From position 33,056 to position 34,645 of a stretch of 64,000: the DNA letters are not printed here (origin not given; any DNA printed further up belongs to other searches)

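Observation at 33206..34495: Stand-alone HerA/FtsK-like (DUF87-type) ATPase with no partner, flanked by sdhC and a GH13 gene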

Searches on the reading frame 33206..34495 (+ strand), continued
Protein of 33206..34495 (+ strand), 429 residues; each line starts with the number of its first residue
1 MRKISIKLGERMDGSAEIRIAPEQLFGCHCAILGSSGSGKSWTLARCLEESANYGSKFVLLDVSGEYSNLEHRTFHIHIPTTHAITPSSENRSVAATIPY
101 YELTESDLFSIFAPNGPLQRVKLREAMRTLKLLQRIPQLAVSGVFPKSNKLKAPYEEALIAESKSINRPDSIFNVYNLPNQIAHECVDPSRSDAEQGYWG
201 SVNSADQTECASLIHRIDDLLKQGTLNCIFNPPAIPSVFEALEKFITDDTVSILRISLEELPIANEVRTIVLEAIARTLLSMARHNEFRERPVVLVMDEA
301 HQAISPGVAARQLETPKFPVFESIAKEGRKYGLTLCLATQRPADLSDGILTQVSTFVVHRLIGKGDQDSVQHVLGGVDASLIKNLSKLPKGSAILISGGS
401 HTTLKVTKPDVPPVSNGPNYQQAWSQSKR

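Call 11: find_encoding_contigs(protein=P0006, flank=8000, max_places=3)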
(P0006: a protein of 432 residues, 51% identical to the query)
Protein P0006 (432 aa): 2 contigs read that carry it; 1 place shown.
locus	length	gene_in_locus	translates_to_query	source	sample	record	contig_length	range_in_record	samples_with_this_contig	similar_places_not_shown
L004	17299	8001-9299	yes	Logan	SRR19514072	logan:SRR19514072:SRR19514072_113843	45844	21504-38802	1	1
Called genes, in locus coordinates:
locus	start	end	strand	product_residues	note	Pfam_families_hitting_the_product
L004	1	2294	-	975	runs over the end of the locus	PF00176:SNF2-rel_dom, PF00271:Helicase_C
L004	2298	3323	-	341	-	PF01207:Dus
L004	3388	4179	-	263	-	PF11738:DUF3298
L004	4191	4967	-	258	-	PF13085:Fer2_3, PF13187:Fer4_9 (faint), PF00037:Fer4 (weak), PF12797:Fer4_2 (weak), PF12837:Fer4_6 (weak), PF13237:Fer4_10, PF12838:Fer4_7, PF13183:Fer4_8, +2 more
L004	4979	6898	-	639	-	PF00890:FAD_binding_2, PF01266:DAO (weak), PF02910:Succ_DH_flav_C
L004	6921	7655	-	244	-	PF01127:Sdh_cyt (faint)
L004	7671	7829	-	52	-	-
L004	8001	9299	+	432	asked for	PF01935:DUF87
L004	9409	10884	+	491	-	PF00128:Alpha-amylase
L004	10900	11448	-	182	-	PF22381:Staph_reg_Sar_Rot (weak), PF01047:MarR, PF12802:MarR_2 (weak)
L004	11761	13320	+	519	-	-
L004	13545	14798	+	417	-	PF00571:CBS (weak), PF01769:MgtE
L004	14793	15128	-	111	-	PF14114:DUF4286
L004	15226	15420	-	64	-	-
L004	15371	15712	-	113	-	-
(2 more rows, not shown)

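Call 12: find_encoding_contigs(protein=P0011, flank=8000, max_places=3)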
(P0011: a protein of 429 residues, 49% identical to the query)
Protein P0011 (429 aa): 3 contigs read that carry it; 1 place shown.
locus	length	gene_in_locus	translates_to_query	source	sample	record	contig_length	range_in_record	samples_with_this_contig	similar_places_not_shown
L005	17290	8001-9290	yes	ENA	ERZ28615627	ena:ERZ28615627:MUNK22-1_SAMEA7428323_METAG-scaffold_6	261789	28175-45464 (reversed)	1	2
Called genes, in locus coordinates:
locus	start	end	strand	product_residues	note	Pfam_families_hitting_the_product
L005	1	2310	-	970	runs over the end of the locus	PF00176:SNF2-rel_dom, PF00271:Helicase_C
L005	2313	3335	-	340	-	PF01207:Dus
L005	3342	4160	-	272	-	PF11738:DUF3298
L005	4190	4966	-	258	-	PF13085:Fer2_3, PF13187:Fer4_9 (faint), PF00037:Fer4 (weak), PF12797:Fer4_2 (weak), PF12837:Fer4_6 (weak), PF13237:Fer4_10, PF12838:Fer4_7, PF13183:Fer4_8, +2 more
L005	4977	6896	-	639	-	PF00890:FAD_binding_2, PF01266:DAO (faint), PF07992:Pyr_redox_2 (faint), PF02910:Succ_DH_flav_C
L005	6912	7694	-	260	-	-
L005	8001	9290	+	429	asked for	PF01935:DUF87, PF13401:AAA_22 (faint), PF05872:HerA_C (weak)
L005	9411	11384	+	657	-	-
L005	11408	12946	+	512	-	PF00128:Alpha-amylase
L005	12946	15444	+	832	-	PF00270:DEAD, PF00271:Helicase_C, PF08482:HrpB_C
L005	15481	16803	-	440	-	PF01595:CNNM, PF00571:CBS, PF03471:CorC_HlyC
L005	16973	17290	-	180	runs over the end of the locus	PF22381:Staph_reg_Sar_Rot (weak), PF01047:MarR, PF12802:MarR_2 (weak)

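Call 13: find_encoding_contigs(protein=P0029, flank=8000, max_places=2)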
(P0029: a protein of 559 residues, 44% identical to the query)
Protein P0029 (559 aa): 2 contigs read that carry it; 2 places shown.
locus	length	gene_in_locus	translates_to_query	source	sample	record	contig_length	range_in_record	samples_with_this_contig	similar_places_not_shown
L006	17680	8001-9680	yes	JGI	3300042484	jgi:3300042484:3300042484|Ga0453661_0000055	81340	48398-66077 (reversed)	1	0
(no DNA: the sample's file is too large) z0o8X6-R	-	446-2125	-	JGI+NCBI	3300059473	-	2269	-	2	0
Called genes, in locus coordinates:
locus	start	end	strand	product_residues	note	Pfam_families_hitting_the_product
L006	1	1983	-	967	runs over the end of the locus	PF00176:SNF2-rel_dom, PF00271:Helicase_C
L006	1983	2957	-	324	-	PF01207:Dus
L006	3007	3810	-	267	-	PF11738:DUF3298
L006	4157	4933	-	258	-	PF13085:Fer2_3, PF13187:Fer4_9 (faint), PF00037:Fer4 (weak), PF12797:Fer4_2 (weak), PF12837:Fer4_6 (weak), PF13237:Fer4_10, PF12838:Fer4_7, PF13183:Fer4_8, +2 more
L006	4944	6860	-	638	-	PF00890:FAD_binding_2, PF01266:DAO (faint), PF03486:HI0933_like (faint), PF07992:Pyr_redox_2 (faint), PF02910:Succ_DH_flav_C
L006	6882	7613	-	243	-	PF01127:Sdh_cyt (faint)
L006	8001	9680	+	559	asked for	PF01935:DUF87, PF05872:HerA_C (faint), PF13401:AAA_22 (faint)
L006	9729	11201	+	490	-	PF00128:Alpha-amylase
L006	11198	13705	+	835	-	PF00270:DEAD, PF00271:Helicase_C, PF08482:HrpB_C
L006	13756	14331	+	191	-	-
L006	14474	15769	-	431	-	PF01595:CNNM, PF00571:CBS (weak), PF03471:CorC_HlyC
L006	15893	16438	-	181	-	PF22381:Staph_reg_Sar_Rot (weak), PF01047:MarR (weak)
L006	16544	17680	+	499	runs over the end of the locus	-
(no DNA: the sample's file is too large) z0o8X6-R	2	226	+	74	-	?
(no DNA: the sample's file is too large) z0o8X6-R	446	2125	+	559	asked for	PF01935:DUF87, PF05872:HerA_C (faint), PF13401:AAA_22 (faint)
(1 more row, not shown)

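Call 14: find_encoding_contigs(protein=P0059, flank=8000, max_places=2)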
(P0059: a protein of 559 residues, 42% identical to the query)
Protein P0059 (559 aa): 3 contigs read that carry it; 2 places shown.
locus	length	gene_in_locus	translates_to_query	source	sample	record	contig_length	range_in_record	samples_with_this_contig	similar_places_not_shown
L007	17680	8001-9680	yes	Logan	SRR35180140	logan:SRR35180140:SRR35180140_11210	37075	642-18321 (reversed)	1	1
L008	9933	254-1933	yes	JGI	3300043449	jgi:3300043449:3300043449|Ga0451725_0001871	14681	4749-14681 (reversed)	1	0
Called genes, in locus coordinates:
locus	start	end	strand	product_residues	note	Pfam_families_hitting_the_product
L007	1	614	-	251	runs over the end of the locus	PF00005:ABC_tran, PF13304:AAA_21 (faint)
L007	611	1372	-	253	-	PF02405:MlaE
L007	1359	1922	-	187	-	-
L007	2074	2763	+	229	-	PF00005:ABC_tran, PF13304:AAA_21 (weak)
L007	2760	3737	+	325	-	PF18075:FtsX_ECD, PF02687:FtsX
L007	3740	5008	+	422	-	PF01551:Peptidase_M23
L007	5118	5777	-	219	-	PF01209:Ubie_methyltran (weak), PF13489:Methyltransf_23, PF13847:Methyltransf_31, PF08241:Methyltransf_11, PF08242:Methyltransf_12, PF13649:Methyltransf_25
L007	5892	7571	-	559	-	-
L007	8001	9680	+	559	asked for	PF01935:DUF87, PF05872:HerA_C (faint), PF13401:AAA_22 (faint)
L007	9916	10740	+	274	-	PF04338:DUF481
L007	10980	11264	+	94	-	PF12823:DUF3817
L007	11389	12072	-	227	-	-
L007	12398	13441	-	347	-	PF03781:FGE-sulfatase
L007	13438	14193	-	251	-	-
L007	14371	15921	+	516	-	PF00884:Sulfatase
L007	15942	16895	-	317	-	-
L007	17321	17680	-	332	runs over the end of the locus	?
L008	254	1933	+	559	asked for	PF01935:DUF87, PF05872:HerA_C (faint), PF13401:AAA_22 (faint)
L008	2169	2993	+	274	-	PF04338:DUF481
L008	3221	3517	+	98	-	PF12823:DUF3817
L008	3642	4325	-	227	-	-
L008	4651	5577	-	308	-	PF03781:FGE-sulfatase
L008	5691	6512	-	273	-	-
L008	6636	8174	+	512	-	PF00884:Sulfatase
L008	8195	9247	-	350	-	-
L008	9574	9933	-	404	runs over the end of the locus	PF12242:Eno-Rase_NADH_b, PF12241:Enoyl_reductase, PF07055:Eno-Rase_FAD_bd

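Call 15: find_encoding_contigs(protein=P0111, flank=8000, max_places=2)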
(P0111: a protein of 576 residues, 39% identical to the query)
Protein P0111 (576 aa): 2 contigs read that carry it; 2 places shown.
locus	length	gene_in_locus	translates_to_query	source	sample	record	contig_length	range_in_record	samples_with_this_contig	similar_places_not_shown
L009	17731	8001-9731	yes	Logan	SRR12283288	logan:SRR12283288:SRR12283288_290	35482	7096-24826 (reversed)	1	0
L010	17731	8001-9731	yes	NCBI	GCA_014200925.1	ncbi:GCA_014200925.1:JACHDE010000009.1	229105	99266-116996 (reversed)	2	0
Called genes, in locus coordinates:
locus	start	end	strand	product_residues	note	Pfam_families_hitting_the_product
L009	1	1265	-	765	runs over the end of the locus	PF04326:SLFN_AlbA_2, PF00931:NB-ARC (faint)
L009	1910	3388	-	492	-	PF02899:Phage_int_SAM_1 (weak), PF13495:Phage_int_SAM_4 (weak), PF00589:Phage_integrase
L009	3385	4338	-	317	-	PF11740:KfrA_N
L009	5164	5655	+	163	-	-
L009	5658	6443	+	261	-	PF08861:DUF1828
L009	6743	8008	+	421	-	PF13289:SIR2_2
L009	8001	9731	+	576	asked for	PF01935:DUF87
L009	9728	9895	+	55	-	-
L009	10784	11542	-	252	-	PF13576:Pentapeptide_3 (faint), PF00805:Pentapeptide (weak), PF13599:Pentapeptide_4, PF00805:Pentapeptide (weak)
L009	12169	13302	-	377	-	PF00890:FAD_binding_2 (weak), PF01494:FAD_binding_3, PF05834:Lycopene_cycl (weak), PF07992:Pyr_redox_2, PF12831:FAD_oxidored, PF04820:Trp_halogenase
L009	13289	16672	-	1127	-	PF17990:LodA_N, PF18417:LodA_C, PF14518:Haem_oxygenas_2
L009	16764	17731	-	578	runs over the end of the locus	PF09286:Pro-kuma_activ, PF00082:Peptidase_S8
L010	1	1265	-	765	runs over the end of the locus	PF04326:SLFN_AlbA_2, PF00931:NB-ARC (faint)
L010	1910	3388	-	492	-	PF02899:Phage_int_SAM_1 (weak), PF13495:Phage_int_SAM_4 (weak), PF00589:Phage_integrase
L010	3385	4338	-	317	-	PF11740:KfrA_N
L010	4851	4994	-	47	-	-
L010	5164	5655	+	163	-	-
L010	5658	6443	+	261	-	PF08861:DUF1828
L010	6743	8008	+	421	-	PF13289:SIR2_2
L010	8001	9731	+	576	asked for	PF01935:DUF87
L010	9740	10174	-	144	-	-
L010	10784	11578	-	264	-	PF13576:Pentapeptide_3 (faint), PF00805:Pentapeptide (weak), PF13599:Pentapeptide_4, PF00805:Pentapeptide (weak)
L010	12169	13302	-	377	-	PF00890:FAD_binding_2 (weak), PF01494:FAD_binding_3, PF05834:Lycopene_cycl (weak), PF07992:Pyr_redox_2, PF12831:FAD_oxidored, PF04820:Trp_halogenase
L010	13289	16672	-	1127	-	PF17990:LodA_N, PF18417:LodA_C, PF14518:Haem_oxygenas_2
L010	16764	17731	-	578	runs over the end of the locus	PF09286:Pro-kuma_activ, PF00082:Peptidase_S8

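Call 18: find_related_loci(query=A1, collection=genome_contigs, flank=10000)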
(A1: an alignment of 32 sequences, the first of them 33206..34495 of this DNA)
Query A1 (429 aa) in genome_contigs; peptide patterns used: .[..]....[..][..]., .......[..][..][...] (x = any residue, [..] = any of these).
600 stretches matched a pattern (row limit reached: there are more); 585 encode a relative of the query (tblastn E <= 1e-3); the best 80 are kept; 80 distinct loci.
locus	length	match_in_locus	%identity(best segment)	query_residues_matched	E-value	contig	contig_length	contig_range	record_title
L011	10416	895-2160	46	2-426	7e-121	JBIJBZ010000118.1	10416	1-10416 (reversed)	MAG: Bdellovibrionota bacterium isolate ME2006-08-10D11_3300044971_group2_bin88 Rohwer_bin1171_scaffold_4148_c1, whole g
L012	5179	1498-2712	45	18-425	3e-118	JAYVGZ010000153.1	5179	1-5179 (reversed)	MAG: Pseudomonadota bacterium isolate GL47_Up_metabinner_11 GL47_Up_metabinner_11_152, whole genome shotgun sequence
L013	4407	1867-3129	48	2-426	8e-118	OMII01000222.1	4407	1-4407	Proteobacteria bacterium isolate AM_0268 genome assembly, contig: AM_0268_222, whole genome shotgun sequence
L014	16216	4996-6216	45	15-424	6e-115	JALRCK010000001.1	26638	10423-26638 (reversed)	MAG: Deltaproteobacteria bacterium isolate HTM.30 NODE_1_length_26638_cov_3.036444, whole genome shotgun sequence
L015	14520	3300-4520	44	17-426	1e-114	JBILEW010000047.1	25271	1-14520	MAG: Bdellovibrionota bacterium isolate ME2016-07-29_3300044622_group7_bin183 Rohwer_bin1189_scaffold_1071_c1, whole gen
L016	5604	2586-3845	43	3-424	3e-110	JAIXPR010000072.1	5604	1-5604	MAG: Proteobacteria bacterium isolate C1_MAG_00071 C1_MAG_00071_000000000262, whole genome shotgun sequence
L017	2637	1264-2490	43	13-424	7e-106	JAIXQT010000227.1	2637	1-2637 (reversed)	MAG: Proteobacteria bacterium isolate C4_MAG_00039 pond_C4_MAG_00039_000000000148, whole genome shotgun sequence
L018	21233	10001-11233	42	13-426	2e-101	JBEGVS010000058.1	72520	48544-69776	MAG: Pseudomonadota bacterium isolate riogrande_2019_sw_WHONDRS-S19S_0066_B_bin.28 scaffold_1776946, whole genome shotgu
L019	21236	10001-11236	41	11-424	2e-101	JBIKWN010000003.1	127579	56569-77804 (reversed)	MAG: Bdellovibrionota bacterium isolate ME2015-09-13_3300035666_group6_bin236 Rohwer_bin1197_scaffold_59_c1, whole genom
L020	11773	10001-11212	42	18-424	8e-101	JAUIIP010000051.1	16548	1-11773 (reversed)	MAG: bacterium isolate Co_bin.267 NODE_19430_length_16548_cov_0.941295, whole genome shotgun sequence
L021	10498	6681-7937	40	4-425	2e-100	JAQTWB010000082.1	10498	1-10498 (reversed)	MAG: bacterium isolate STC_100 NODE_15079_length_10498_cov_4.266416_Sandtown_C, whole genome shotgun sequence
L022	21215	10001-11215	40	20-428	2e-100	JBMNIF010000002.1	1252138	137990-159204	MAG: Bdellovibrionota bacterium isolate SBF912LR0HQ0111 contig_39136, whole genome shotgun sequence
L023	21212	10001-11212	39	18-424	3e-99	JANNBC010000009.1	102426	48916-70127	MAG: bacterium isolate OTE_78_metabat_376 OTE_78_k141_661549, whole genome shotgun sequence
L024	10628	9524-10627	43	4-375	8e-98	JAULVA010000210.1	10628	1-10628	MAG: Bdellovibrionota bacterium isolate P_BDEL NODE_16597_length_10628_cov_1.160556, whole genome shotgun sequence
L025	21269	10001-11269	38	2-427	2e-95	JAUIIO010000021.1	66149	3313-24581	MAG: bacterium isolate Co_bin.265 NODE_3370_length_66149_cov_1.754764, whole genome shotgun sequence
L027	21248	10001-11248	38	3-424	1e-93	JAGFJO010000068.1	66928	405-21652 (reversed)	MAG: Deltaproteobacteria bacterium isolate mag.25 k127_1041257, whole genome shotgun sequence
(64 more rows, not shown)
